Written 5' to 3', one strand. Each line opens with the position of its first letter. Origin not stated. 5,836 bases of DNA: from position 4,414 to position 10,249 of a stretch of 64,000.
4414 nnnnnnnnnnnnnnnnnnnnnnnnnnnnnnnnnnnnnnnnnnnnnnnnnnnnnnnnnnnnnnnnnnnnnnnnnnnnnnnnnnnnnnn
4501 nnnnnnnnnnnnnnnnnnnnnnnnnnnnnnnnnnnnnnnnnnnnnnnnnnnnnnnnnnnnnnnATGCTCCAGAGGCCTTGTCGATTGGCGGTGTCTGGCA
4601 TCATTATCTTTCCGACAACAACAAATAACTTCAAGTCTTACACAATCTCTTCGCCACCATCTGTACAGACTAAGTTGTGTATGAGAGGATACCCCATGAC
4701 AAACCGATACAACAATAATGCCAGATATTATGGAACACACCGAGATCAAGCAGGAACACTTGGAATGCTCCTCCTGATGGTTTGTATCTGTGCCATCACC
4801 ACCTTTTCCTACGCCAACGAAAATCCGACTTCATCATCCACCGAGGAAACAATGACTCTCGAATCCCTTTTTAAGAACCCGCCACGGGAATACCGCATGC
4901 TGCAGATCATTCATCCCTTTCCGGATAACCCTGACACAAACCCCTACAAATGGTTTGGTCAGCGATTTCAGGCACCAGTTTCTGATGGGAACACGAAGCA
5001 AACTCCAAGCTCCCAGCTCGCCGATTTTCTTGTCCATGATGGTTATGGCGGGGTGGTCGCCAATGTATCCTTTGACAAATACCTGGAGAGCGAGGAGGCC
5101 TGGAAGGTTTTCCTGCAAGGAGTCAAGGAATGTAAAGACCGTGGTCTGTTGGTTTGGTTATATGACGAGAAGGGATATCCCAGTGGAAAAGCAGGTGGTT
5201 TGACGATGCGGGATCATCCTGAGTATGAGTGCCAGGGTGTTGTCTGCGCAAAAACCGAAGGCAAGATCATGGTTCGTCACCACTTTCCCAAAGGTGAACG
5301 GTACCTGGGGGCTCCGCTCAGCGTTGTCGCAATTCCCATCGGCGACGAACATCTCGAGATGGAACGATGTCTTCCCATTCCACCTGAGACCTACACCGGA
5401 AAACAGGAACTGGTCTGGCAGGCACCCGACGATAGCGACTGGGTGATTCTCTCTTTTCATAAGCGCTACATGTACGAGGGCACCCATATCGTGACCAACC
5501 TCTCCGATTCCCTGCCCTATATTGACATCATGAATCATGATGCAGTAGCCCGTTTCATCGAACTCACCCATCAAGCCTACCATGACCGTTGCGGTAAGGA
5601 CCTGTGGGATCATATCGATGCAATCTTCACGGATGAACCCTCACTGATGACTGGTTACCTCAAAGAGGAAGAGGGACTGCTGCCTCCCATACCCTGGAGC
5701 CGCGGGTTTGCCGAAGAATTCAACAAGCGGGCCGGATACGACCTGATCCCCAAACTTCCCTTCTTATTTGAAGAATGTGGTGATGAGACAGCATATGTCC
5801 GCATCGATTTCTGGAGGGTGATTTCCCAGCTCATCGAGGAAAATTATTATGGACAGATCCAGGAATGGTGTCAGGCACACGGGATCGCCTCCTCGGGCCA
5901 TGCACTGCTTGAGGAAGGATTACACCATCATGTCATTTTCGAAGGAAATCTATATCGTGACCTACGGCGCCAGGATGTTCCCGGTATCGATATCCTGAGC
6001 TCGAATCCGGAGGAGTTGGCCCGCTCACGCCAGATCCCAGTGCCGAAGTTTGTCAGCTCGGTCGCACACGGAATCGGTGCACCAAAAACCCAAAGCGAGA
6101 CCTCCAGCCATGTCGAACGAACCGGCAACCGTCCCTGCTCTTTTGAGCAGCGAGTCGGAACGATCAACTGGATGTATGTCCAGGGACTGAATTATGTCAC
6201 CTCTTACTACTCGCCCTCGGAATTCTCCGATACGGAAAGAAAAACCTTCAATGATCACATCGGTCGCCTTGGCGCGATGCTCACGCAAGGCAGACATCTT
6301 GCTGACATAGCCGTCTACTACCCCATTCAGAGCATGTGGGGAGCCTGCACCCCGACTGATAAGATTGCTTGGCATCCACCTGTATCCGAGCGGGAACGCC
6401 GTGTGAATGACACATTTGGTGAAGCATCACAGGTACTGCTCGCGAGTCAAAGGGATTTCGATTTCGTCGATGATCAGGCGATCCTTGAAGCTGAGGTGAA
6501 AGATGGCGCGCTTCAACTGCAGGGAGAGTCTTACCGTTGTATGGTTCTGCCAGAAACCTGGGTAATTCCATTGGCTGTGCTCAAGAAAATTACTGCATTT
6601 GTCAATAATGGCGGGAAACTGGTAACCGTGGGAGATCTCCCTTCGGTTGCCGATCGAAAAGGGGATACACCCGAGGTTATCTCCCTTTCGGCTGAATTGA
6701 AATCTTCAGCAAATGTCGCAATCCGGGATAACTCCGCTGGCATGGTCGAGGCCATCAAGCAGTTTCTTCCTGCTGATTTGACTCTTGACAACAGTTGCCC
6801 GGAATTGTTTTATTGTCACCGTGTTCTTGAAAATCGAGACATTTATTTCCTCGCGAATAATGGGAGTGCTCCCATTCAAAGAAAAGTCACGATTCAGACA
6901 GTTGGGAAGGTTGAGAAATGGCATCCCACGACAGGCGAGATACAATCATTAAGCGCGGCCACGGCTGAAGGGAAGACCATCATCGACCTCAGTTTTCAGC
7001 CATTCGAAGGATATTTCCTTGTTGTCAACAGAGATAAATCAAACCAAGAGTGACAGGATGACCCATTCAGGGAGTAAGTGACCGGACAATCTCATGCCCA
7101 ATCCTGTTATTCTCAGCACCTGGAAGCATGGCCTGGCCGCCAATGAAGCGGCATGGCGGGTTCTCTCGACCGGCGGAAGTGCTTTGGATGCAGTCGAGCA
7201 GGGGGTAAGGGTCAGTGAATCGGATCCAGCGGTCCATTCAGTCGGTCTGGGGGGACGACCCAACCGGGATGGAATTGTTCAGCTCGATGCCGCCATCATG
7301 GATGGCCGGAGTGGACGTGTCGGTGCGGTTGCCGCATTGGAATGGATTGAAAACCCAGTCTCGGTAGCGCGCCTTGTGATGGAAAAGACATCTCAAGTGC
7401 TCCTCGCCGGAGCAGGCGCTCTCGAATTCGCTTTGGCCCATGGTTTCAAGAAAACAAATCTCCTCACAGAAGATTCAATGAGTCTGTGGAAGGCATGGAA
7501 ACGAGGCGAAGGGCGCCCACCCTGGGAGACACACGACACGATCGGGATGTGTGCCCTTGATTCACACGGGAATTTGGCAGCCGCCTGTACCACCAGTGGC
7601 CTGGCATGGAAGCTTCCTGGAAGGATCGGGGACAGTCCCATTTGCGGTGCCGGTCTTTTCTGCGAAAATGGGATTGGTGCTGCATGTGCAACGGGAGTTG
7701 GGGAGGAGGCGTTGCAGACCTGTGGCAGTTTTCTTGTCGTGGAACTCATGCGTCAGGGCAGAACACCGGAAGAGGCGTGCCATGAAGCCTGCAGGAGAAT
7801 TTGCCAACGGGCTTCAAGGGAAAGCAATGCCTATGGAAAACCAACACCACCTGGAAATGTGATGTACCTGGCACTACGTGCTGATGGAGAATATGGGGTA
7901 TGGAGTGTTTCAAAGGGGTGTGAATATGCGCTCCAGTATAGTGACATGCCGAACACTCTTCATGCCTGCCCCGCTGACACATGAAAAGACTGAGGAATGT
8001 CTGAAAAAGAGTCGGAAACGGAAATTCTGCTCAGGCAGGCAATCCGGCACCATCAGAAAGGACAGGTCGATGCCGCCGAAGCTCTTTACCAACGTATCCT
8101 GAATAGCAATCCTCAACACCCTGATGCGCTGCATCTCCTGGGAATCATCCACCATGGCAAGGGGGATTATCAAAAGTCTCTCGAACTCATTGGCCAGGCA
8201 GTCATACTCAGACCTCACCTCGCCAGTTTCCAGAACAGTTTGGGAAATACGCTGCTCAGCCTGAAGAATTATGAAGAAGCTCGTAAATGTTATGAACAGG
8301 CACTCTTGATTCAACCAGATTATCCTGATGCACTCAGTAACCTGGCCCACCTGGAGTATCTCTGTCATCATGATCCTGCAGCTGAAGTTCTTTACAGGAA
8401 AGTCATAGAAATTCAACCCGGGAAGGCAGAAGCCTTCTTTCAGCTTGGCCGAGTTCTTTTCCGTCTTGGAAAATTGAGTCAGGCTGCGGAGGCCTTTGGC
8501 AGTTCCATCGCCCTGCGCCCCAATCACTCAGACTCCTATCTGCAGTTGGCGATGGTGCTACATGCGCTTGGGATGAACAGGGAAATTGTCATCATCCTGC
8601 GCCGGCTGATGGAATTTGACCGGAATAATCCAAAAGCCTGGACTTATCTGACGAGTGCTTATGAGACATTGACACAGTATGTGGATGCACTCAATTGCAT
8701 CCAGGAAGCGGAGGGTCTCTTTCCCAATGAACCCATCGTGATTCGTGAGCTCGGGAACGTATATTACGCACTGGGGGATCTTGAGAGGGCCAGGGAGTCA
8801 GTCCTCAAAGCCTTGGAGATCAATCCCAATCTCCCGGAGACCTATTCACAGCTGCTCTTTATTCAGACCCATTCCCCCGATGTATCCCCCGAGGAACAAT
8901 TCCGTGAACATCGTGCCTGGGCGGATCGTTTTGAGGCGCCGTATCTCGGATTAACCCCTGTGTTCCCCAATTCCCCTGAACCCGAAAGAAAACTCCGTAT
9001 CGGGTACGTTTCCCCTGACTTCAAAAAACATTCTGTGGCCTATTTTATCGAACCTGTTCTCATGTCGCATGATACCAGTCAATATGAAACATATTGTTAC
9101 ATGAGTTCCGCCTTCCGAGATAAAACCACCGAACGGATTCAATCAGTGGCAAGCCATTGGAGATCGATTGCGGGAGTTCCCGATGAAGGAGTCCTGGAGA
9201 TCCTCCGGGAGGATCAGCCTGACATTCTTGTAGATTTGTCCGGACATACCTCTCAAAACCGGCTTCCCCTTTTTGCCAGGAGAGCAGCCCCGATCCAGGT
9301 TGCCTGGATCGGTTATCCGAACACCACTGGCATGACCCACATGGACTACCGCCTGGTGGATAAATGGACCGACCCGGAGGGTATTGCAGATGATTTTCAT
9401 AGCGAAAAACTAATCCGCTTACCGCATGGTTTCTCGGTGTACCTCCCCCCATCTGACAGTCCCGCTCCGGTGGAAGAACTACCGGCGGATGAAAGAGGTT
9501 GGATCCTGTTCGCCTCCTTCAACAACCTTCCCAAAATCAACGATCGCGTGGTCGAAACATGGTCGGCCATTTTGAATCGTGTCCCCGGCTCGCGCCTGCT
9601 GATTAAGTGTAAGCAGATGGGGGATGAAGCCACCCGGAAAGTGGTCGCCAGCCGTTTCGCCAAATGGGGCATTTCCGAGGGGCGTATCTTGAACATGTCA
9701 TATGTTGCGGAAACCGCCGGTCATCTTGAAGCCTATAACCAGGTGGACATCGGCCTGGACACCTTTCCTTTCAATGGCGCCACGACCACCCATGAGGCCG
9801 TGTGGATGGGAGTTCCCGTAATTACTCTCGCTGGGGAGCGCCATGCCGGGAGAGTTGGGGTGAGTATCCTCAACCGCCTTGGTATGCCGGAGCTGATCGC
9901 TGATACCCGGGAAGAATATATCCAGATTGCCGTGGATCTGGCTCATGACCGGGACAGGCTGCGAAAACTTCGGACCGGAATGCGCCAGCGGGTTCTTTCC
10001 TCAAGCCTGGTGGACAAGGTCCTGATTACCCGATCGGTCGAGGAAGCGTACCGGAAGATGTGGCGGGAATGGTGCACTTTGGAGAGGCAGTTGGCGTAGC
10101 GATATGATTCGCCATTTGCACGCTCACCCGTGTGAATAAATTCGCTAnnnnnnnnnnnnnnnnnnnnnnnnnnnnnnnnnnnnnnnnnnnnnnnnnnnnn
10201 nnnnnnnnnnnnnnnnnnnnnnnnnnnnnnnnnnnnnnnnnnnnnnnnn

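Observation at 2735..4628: Uncharacterised two-gene membrane module: periplasm-spanning coiled-coil / zinc-ribbon protein plus 4-TM partner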

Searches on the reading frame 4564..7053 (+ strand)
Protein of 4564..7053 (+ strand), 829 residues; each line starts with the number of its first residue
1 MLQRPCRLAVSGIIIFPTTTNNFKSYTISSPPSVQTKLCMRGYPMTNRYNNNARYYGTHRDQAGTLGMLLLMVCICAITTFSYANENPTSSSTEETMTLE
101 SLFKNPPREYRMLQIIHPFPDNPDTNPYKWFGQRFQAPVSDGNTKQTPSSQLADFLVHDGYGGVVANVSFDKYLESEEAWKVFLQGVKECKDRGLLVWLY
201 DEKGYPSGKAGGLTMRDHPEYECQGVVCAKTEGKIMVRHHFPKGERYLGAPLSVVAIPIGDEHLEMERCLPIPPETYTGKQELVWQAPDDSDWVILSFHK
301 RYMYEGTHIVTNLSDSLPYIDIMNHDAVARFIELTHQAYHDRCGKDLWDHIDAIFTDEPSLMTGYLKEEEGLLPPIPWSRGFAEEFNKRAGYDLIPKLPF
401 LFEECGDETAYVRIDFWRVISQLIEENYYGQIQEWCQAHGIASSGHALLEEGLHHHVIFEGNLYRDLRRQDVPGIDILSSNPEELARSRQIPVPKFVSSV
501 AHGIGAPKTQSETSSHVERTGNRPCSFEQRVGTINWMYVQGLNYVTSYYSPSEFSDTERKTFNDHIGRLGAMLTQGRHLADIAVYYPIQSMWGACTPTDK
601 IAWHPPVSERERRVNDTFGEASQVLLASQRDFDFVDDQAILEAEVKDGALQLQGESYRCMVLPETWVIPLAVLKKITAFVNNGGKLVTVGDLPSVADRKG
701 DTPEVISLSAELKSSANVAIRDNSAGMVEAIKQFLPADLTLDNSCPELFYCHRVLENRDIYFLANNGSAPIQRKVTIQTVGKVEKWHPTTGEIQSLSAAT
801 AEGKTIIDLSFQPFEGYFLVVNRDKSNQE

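Call 3: search_protein_families(library=pfam, proteins=[window:4564-7053:+], max_evalue=1)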
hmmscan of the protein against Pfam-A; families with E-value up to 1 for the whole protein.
window:4564-7053:+ (829 aa): 3 families
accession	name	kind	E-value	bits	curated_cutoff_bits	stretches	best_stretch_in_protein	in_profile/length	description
PF17132.9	Glyco_hydro_106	-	9.7e-32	110.7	29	2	558-797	514-740/743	alpha-L-rhamnosidase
PF08532.16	Glyco_hydro_42M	-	0.011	15.7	25.8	1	655-688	56-89/207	Beta-galactosidase trimerisation domain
PF22369.2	GLMA_2nd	-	0.085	13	27.7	1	663-705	55-96/138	GLMA-like, second domain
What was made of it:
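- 4564..7053 (+): Downstream neighbour: GH106-like glycoside hydrolase. This is context. The listed ORF start overlaps gene 2, so the real start is probably further downstream. Pfam Glyco_hydro_106, E 9.7e-32 (call 3).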

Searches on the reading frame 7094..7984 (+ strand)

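Call 3: search_protein_families(library=pfam, proteins=[window:7094-7984:+], max_evalue=1)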
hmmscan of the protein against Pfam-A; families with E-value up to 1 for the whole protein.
window:7094-7984:+ (296 aa): 1 family
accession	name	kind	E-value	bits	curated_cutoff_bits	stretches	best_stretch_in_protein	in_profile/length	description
PF01112.23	Asparaginase_2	-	5e-65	220.1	27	1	16-241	29-270/309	Asparaginase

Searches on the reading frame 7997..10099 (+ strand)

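Call 62: search_protein_families(library=pfam, proteins=[window:7997-10099:+], max_evalue=0.00001)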
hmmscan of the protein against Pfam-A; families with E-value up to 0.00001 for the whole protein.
window:7997-10099:+ (700 aa): 21 families
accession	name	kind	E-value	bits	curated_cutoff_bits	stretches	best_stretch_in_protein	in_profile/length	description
PF13844.12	Glyco_transf_41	-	4.6e-62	210.4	25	2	502-673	368-535/543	Glycosyl transferase family 41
PF07719.23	TPR_2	-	4.4e-37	123.6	27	2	79-109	4-34/34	Tetratricopeptide repeat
PF00515.34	TPR_1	-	1.8e-32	110.2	27.8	1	80-109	5-34/34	Tetratricopeptide repeat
PF13431.12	TPR_17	-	2.1e-32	109.1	24.4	0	132-163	1-32/34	Tetratricopeptide repeat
PF13414.12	TPR_11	-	5.6e-32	109.6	26.8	2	83-119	1-37/42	TPR repeat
PF13181.12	TPR_8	-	1e-27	94.3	25.7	1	78-109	3-34/34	Tetratricopeptide repeat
PF14559.12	TPR_19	-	4.5e-25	88.2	25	0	55-114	4-63/68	Tetratricopeptide repeat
PF13428.12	TPR_14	-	1.4e-24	84.5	23.5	0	81-119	6-44/44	Tetratricopeptide repeat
PF13432.12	TPR_16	-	5.7e-23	81.4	32.7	0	13-71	2-60/65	Tetratricopeptide repeat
PF13424.12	TPR_12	-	2.9e-21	75.9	30.1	1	76-140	3-75/77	Tetratricopeptide repeat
PF13371.12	TPR_9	-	2.4e-19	69.5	35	0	221-278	4-61/73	Tetratricopeptide repeat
PF23914.1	TPR_CcmH_CycH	-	7e-19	68.6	42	1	136-243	42-152/158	Cytochrome c-type biogenesis protein H TPR domain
PF12895.13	ANAPC3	-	9e-18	64.8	27.2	1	21-101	2-81/82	Anaphase-promoting complex, cyclosome, subunit 3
PF13374.12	TPR_10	-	2.6e-16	59.5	27.5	0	76-105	2-31/42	Tetratricopeptide repeat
PF13176.12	TPR_7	-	4.8e-13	48.5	27.9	0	81-111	4-34/36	Tetratricopeptide repeat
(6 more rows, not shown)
